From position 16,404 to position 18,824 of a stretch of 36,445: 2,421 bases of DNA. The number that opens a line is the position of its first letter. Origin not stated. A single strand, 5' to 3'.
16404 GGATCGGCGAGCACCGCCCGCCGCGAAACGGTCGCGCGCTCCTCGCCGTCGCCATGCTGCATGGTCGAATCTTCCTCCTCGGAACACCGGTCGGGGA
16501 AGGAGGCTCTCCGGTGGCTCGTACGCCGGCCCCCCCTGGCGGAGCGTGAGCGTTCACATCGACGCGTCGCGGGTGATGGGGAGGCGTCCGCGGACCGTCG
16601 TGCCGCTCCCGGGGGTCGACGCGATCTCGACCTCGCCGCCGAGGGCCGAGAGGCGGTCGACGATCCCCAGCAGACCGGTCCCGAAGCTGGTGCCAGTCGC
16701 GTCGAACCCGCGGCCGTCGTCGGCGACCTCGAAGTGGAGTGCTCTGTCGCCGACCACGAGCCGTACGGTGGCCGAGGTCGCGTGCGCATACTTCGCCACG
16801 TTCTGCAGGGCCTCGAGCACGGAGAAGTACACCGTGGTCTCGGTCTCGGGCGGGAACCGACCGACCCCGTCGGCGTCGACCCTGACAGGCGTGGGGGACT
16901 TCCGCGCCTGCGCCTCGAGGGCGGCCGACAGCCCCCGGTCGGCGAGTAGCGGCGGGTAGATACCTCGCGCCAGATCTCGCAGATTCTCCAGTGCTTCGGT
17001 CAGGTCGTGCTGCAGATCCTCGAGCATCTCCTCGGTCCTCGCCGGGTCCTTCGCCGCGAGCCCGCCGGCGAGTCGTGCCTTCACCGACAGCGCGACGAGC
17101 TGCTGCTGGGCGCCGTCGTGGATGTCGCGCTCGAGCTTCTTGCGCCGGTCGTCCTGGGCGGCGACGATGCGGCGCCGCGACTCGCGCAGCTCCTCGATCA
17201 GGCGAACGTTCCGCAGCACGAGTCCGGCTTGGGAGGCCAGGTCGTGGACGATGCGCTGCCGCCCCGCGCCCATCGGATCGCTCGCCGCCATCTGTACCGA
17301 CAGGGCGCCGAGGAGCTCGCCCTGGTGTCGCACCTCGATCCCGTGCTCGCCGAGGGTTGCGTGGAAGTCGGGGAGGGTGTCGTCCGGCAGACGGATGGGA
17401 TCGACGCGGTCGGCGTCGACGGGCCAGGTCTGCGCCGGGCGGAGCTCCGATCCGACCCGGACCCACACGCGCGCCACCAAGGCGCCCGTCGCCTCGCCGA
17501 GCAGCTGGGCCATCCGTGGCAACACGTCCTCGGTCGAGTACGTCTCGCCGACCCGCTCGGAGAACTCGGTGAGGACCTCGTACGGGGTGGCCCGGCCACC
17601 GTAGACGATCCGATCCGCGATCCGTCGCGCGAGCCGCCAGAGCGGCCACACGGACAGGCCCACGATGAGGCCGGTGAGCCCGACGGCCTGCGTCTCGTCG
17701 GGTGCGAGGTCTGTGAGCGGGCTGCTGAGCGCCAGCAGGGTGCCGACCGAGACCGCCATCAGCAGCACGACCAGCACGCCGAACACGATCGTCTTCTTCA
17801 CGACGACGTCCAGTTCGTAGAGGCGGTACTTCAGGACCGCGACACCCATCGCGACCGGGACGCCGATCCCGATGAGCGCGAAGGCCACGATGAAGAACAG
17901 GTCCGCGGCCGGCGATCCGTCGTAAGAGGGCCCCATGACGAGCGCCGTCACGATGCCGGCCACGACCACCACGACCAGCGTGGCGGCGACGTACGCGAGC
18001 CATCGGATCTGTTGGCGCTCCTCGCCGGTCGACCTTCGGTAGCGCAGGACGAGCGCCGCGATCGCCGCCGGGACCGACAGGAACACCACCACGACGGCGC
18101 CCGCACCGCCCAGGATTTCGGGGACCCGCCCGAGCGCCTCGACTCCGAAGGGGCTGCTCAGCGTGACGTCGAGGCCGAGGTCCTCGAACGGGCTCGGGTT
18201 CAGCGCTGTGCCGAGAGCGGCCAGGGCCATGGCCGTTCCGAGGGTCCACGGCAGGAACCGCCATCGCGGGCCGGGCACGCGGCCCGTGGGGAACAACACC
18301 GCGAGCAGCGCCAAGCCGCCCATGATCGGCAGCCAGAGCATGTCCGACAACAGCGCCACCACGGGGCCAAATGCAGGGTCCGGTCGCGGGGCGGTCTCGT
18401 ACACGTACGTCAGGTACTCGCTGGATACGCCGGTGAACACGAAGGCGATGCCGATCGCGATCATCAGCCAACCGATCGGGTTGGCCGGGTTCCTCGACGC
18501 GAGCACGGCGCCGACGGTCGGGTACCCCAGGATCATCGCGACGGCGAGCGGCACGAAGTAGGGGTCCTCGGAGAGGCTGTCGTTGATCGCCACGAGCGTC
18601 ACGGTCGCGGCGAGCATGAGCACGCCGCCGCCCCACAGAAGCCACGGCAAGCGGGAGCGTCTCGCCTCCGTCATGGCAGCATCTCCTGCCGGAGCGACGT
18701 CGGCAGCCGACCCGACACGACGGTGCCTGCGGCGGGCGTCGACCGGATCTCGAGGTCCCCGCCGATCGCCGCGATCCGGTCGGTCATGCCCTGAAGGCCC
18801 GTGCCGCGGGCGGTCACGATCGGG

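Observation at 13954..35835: Seven paralogous polytopic HisKA_3 sensor kinases in ~21 kb, served by only four receiver proteins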

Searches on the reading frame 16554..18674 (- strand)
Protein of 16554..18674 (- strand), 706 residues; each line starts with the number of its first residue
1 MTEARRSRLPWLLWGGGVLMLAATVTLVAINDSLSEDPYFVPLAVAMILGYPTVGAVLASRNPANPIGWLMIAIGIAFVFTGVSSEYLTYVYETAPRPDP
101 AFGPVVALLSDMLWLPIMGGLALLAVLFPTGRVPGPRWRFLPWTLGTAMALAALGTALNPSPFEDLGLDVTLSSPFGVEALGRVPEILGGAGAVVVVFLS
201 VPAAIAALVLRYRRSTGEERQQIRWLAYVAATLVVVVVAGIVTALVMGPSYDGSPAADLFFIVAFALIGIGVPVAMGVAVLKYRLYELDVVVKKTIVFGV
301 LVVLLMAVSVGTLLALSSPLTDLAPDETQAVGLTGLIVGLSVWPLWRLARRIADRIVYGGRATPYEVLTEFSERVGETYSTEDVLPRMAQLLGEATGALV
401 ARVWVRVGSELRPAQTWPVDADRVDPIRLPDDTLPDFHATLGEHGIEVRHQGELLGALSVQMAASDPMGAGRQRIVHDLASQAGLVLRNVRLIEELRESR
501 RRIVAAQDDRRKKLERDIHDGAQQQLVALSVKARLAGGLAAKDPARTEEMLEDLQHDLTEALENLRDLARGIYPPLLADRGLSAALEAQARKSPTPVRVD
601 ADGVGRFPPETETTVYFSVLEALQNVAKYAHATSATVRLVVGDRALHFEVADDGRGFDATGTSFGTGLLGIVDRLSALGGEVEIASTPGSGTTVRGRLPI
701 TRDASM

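Call 3: search_protein_families(library=pfam, proteins=[window:16554-18674:-], max_evalue=0.01)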
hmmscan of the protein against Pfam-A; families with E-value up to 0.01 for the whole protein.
window:16554-18674:- (706 aa): 3 families
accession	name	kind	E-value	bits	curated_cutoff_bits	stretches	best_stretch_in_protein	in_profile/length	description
PF07730.19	HisKA_3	-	2.7e-13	50.7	24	1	511-575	2-66/68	Histidine kinase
PF02518.31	HATPase_c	-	6.2e-11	43.2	26.4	1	616-701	7-110/111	Histidine kinase-, DNA gyrase B-, and HSP90-like ATPase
PF13581.12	HATPase_c_2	-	0.00031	21.2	27.4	1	606-660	23-82/127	Histidine kinase-like ATPase domain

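Call 9: find_homologous_proteins(query=window:16554-18674:-, max_evalue=1e-10)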
Query window:16554-18674:- (706 aa): 5982 proteins with E <= 1e-10 among 8000 candidates; the best 120 are listed.
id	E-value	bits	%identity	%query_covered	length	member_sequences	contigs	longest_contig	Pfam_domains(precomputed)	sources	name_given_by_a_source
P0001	0.0e+0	1527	100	100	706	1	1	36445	PF07730.20,PF02518.32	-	-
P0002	3.9e-278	943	65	95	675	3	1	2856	PF07730.20,PF02518.32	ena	-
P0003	1.8e-269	914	63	99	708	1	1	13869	PF07730.20,PF02518.32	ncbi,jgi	jgi:signal transduction histidine kinase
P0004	4.8e-267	906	63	98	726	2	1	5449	PF07730.20,PF02518.32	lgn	-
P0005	7.0e-262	889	62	96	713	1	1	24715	PF07730.20,PF02518.32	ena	-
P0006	5.2e-260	883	62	99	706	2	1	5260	PF07730.20,PF02518.32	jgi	jgi:signal transduction histidine kinase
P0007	1.7e-256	871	60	99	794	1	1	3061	PF07730.20,PF02518.32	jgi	jgi:signal transduction histidine kinase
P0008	7.7e-256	869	63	95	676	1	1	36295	PF07730.20,PF02518.32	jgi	jgi:signal transduction histidine kinase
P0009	4.6e-253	860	60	97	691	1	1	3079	PF07730.20,PF02518.32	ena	-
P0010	9.9e-249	846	58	98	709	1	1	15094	PF07730.20,PF02518.32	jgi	jgi:signal transduction histidine kinase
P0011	3.9e-248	844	59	99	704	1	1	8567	PF07730.20,PF02518.32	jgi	-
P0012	7.6e-248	843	60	96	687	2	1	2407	PF07730.20,PF02518.32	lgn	-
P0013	3.6e-247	840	58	99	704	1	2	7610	PF07730.20,PF02518.32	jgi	-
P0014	5.6e-247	840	60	96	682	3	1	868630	PF07730.20,PF02518.32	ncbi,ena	-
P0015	1.5e-246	838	59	98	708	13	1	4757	PF07730.20,PF02518.32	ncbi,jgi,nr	ncbi:MAG: histidine kinase [Thermoleophilia bacterium]|nr:histidine kinase [Thermoleophilia bacteriu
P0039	1.5e-241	822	59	96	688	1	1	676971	PF07730.20,PF02518.32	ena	-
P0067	1.8e-225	769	57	99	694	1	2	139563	PF07730.20,PF02518.32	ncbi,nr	ncbi:MAG: sensor histidine kinase [Actinobacteria bacterium]|nr:sensor histidine kinase [Actinomycet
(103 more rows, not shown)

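Call 10: find_encoding_contigs(protein=P0014, flank=10000, max_places=2)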
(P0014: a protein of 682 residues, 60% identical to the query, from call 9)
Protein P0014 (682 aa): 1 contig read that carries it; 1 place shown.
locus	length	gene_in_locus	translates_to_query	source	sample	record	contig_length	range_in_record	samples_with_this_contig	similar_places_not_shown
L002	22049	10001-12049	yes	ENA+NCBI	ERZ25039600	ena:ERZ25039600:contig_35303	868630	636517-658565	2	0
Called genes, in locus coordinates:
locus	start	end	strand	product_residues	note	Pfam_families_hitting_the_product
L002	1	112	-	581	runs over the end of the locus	PF07690:MFS_1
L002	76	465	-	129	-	PF12680:SnoaL_2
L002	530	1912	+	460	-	PF00479:G6PD_N, PF02781:G6PD_C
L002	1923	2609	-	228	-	PF05103:DivIVA (faint)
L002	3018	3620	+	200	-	PF09990:DUF2231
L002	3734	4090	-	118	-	-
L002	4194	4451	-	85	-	PF04226:Transgly_assoc (weak)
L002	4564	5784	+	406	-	PF00583:Acetyltransf_1, PF13527:Acetyltransf_9, PF13508:Acetyltransf_7, PF17668:Acetyltransf_17, PF13530:SCP2_2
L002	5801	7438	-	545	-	PF13424:TPR_12 (faint)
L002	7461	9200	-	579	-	PF13240:Zn_Ribbon_1, PF00211:Guanylate_cyc, PF13191:AAA_16, PF13401:AAA_22 (weak)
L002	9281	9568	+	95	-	-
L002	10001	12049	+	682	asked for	PF07730:HisKA_3, PF02518:HATPase_c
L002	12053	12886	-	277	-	PF04199:Cyclase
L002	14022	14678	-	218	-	PF09360:zf-CDGSH, PF06902:Fer4_19, PF09360:zf-CDGSH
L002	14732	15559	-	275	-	PF00296:Bac_luciferase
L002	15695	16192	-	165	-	PF00583:Acetyltransf_1 (weak), PF13508:Acetyltransf_7 (faint), PF08445:FR47 (weak)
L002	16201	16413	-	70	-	-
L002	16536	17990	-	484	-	PF07690:MFS_1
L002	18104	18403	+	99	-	-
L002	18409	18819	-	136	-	PF01850:PIN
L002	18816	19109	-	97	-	PF02604:PhdYeFM_antitox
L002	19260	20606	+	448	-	PF07676:PD40 (faint), PF26549:Tricorn_N (faint)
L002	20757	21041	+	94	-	PF01527:HTH_Tnp_1, PF13384:HTH_23, PF13518:HTH_28 (weak), PF13551:HTH_29 (weak)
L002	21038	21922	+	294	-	PF13276:HTH_21, PF00665:rve, PF13683:rve_3, PF13333:rve_2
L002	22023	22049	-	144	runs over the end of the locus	-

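Call 11: find_encoding_contigs(protein=P0039, flank=10000, max_places=2)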
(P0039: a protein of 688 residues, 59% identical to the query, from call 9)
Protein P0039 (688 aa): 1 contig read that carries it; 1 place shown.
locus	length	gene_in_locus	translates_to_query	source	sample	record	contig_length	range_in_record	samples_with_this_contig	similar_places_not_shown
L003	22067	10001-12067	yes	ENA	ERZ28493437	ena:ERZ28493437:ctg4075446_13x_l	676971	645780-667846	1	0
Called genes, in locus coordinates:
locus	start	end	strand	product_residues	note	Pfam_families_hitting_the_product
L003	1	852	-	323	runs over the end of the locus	PF01261:AP_endonuc_2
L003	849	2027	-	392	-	PF01408:GFO_IDH_MocA, PF02894:GFO_IDH_MocA_C, PF22725:GFO_IDH_MocA_C3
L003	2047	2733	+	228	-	PF06414:Zeta_toxin (weak), PF13191:AAA_16 (weak), PF13238:AAA_18 (weak), PF13671:AAA_33 (weak)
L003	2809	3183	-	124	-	PF13473:Cupredoxin_1, PF00127:Copper-bind (weak)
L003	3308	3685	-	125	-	-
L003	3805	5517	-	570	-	PF01569:PAP2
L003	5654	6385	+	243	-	PF14378:PAP2_3, PF01569:PAP2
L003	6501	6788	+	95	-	PF13239:2TM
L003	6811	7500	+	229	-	PF06197:DUF998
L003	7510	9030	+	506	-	PF13439:Glyco_transf_4 (faint), PF13692:Glyco_trans_1_4, PF00534:Glycos_transf_1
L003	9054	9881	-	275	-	PF00296:Bac_luciferase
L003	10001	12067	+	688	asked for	PF07730:HisKA_3, PF02518:HATPase_c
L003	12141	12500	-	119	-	PF08818:DUF1801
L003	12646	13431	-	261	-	PF18761:Heliorhodopsin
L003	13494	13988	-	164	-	-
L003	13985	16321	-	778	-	PF04879:Molybdop_Fe4S4, PF00384:Molybdopterin, PF01568:Molydop_binding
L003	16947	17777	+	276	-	-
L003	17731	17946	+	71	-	-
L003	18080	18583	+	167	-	-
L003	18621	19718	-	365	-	PF22807:TrAA12 (faint), PF07995:GSDH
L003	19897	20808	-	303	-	PF01370:Epimerase (weak), PF05368:NmrA (weak), PF13460:NAD_binding_10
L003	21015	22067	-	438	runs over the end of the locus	PF00884:Sulfatase, PF01663:Phosphodiest (faint), PF16347:SGSH_C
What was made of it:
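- Close homologs of B occur as solitary genes without nearby receivers (L002, L003; calls 10, 11). Solitary close homologs of B have no adjacent receiver (calls 10, 11).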

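Call 12: find_encoding_contigs(protein=P0067, flank=10000, max_places=2)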
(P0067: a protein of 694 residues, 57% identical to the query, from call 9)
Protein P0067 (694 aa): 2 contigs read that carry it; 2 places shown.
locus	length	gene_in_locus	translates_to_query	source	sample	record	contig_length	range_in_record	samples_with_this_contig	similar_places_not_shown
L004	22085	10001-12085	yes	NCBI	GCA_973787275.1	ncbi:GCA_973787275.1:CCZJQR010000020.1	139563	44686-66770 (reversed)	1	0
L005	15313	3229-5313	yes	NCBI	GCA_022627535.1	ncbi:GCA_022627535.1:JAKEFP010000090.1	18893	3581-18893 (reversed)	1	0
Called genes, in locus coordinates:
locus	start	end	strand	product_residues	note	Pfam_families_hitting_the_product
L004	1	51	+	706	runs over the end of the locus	PF00582:Usp, PF03109:ABC1, PF01636:APH (weak), PF27536:UbiB_helical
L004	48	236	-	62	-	-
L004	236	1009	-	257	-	-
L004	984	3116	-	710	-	PF07730:HisKA_3, PF02518:HATPase_c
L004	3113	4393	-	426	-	PF00072:Response_reg, PF00211:Guanylate_cyc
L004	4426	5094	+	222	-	PF00072:Response_reg, PF00196:GerE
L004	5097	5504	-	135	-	PF00582:Usp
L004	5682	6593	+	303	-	-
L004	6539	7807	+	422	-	PF07730:HisKA_3, PF02518:HATPase_c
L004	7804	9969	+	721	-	PF07730:HisKA_3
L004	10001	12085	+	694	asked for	PF07730:HisKA_3, PF02518:HATPase_c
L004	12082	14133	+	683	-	PF07730:HisKA_3, PF02518:HATPase_c, PF13581:HATPase_c_2 (weak)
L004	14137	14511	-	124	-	PF00072:Response_reg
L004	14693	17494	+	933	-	PF07504:FTP, PF02128:Peptidase_M36, PF13620:CarboxypepD_reg, PF13715:CarbopepD_reg_2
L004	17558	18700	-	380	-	PF13177:DNA_pol3_delta2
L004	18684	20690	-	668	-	PF05977:MFS_3, PF07690:MFS_1, PF02223:Thymidylate_kin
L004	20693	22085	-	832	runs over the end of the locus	PF01751:Toprim, PF01131:Topoisom_bac, PF01396:Zn_ribbon_Top1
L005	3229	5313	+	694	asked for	PF07730:HisKA_3, PF02518:HATPase_c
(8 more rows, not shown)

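Call 14: find_related_loci(query=A1, collection=genome_contigs, flank=10000)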
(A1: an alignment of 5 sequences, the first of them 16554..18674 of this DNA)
Query A1 (706 aa) in genome_contigs; peptide patterns used: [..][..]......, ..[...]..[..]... (x = any residue, [..] = any of these).
600 stretches matched a pattern (row limit reached: there are more); 595 encode a relative of the query (tblastn E <= 1e-3); the best 80 are kept; 80 distinct loci.
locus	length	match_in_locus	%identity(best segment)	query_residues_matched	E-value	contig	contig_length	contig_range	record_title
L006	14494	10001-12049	52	8-699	0e+0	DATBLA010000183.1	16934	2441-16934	MAG TPA_asm: Actinomycetota bacterium isolate SMAG_U3960 k141_1909566, whole genome shotgun sequence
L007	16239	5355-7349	47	8-700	5e-170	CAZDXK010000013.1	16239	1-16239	MAG TPA_asm: uncultured Actinomycetes bacterium isolate SRP136066_co1_143 genome assembly, contig: NODE_3826_length_1623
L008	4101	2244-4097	48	54-692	5e-175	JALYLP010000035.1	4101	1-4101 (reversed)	MAG: Actinomycetota bacterium isolate AFD bin42 SD1484-86_k127_1401392, whole genome shotgun sequence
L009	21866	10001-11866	47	51-701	8e-169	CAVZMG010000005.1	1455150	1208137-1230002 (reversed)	MAG: uncultured Actinomycetes bacterium isolate MFD02134.bin.1.239 genome assembly, contig: contig_3430, whole genome sh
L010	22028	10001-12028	47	2-704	1e-168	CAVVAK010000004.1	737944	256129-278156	MAG: uncultured Actinomycetota bacterium isolate MFD09206.bin.3.266 genome assembly, contig: contig_2067, whole genome s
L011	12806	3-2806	46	18-701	2e-167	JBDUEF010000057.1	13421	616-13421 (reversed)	MAG: Actinomycetota bacterium isolate cluster4_bin.89 NODE_10707_length_13421_cov_16.894583, whole genome shotgun sequen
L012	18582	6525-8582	43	1-699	3e-162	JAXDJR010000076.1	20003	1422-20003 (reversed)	MAG: Actinomycetota bacterium isolate BP_576 scaffold_1042428, whole genome shotgun sequence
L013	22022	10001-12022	46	19-699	4e-160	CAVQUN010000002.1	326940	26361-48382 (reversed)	MAG: uncultured Actinomycetes bacterium isolate MFD10007.bin.1.78 genome assembly, contig: contig_17638, whole genome sh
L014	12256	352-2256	46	47-700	2e-159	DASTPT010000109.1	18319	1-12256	MAG TPA_asm: Actinomycetota bacterium isolate SMAG_U2204 k141_277816, whole genome shotgun sequence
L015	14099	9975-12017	50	10-700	0e+0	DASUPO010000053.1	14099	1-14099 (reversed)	MAG TPA_asm: Actinomycetota bacterium isolate SMAG_U1657 k141_384356, whole genome shotgun sequence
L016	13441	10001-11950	43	51-700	2e-157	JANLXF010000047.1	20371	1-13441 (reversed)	MAG: Actinomycetes bacterium isolate OTE_20_metabat_100 OTE_20_k141_884239, whole genome shotgun sequence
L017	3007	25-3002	50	19-700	1e-161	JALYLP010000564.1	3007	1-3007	MAG: Actinomycetota bacterium isolate AFD bin42 SD1484-86_k127_505930, whole genome shotgun sequence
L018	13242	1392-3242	47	47-699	5e-168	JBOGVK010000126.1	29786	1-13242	MAG: Actinomycetota bacterium isolate TC-S_metawrap_bin.157 k127_3644504, whole genome shotgun sequence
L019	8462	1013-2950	42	43-700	3e-152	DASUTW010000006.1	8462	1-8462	MAG TPA_asm: Actinomycetota bacterium isolate SMAG_U1773 k141_1815982, whole genome shotgun sequence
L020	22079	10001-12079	44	1-700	2e-151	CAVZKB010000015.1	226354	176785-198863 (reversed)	MAG: uncultured Actinomycetes bacterium isolate MFD05442.bin.1.261 genome assembly, contig: contig_74458, whole genome s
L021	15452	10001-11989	46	12-700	5e-161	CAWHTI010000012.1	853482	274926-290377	MAG: uncultured Actinomycetes bacterium isolate MFD09206.bin.2.196 genome assembly, contig: contig_4436, whole genome sh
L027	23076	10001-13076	49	23-701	3e-143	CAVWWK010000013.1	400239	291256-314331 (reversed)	MAG: uncultured Actinomycetes bacterium isolate MFD00962.bin.2.291 genome assembly, contig: contig_23956, whole genome s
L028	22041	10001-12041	48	5-699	2e-141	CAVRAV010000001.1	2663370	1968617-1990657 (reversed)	MAG: uncultured Actinomycetes bacterium isolate MFD04944.bin.1.51 genome assembly, contig: contig_35371, whole genome sh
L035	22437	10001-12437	52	31-699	8e-151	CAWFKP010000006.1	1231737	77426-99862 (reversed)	MAG: uncultured Actinomycetes bacterium isolate MFD00392.bin.2.405 genome assembly, contig: contig_7893, whole genome sh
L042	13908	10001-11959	51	35-699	0e+0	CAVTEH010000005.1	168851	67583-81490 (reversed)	MAG: uncultured Actinomycetota bacterium isolate MFD00962.bin.3.339 genome assembly, contig: contig_200680, whole genome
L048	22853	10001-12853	53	1-705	0e+0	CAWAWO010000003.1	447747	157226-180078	MAG: uncultured Actinomycetes bacterium isolate MFD05454.bin.2.5 genome assembly, contig: contig_37807, whole genome sho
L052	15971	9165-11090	47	47-705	8e-165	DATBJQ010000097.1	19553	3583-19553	MAG TPA_asm: Actinomycetota bacterium isolate SMAG_U3924 k141_1923625, whole genome shotgun sequence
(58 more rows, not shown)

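Call 70: search_solved_structures(query=window:16554-18674:-, max_evalue=0.001, show_alignments=1)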
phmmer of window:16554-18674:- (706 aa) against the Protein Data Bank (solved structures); distinct sequences matched with E-value up to 0.001: 9.
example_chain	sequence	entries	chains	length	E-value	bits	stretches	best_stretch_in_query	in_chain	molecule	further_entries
7ssj_A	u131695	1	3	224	1.5e-09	40.1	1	490-693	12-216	Sensor histidine kinase DesK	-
3gig_A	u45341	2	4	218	1.8e-09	39.9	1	490-693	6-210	Sensor histidine kinase desK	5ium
3gie_A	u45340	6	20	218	2.3e-08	36.2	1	490-693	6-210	Sensor histidine kinase desK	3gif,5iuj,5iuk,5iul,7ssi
8sbm_A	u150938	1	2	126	2.6e-08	36.1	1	619-701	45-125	GAF domain-containing protein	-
3zxo_A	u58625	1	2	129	5.1e-08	35.1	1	619-701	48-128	REDOX SENSOR HISTIDINE KINASE RESPONSE REGULATOR DEVS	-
3ehh_A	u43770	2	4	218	5.9e-08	34.9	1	490-693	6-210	Sensor kinase (YocF protein)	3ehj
3ehf_A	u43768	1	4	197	1e-07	34.1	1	509-693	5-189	Sensor kinase (YocF protein)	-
4gt8_A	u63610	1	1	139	4e-06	28.8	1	606-704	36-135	Sensor protein vraS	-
3zxq_A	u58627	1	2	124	3.7e-05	25.6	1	620-700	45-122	HYPOXIA SENSOR HISTIDINE KINASE RESPONSE REGULATOR DOST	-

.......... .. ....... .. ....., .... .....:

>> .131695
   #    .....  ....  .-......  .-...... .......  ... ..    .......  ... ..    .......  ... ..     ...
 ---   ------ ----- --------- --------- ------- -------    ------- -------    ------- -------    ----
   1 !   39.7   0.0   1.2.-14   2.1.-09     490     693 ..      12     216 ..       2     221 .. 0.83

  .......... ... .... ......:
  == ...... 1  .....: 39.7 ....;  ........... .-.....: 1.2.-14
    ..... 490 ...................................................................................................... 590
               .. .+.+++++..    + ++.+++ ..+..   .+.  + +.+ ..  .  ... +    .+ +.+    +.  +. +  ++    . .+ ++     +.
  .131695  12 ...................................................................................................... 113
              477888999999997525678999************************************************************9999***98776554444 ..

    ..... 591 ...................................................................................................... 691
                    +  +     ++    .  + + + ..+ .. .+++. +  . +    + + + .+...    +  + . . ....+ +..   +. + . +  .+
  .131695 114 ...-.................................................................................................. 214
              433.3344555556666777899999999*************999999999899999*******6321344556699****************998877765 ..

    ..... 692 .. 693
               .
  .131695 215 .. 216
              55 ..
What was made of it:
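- Closest known: DesK/DesR of Bacillus subtilis. Same: It is the nearest solved kinase core (E = 1.5e-9, call 70).
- The kinase core is nearest to DesK, DevS/DosT and VraS (call 70).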
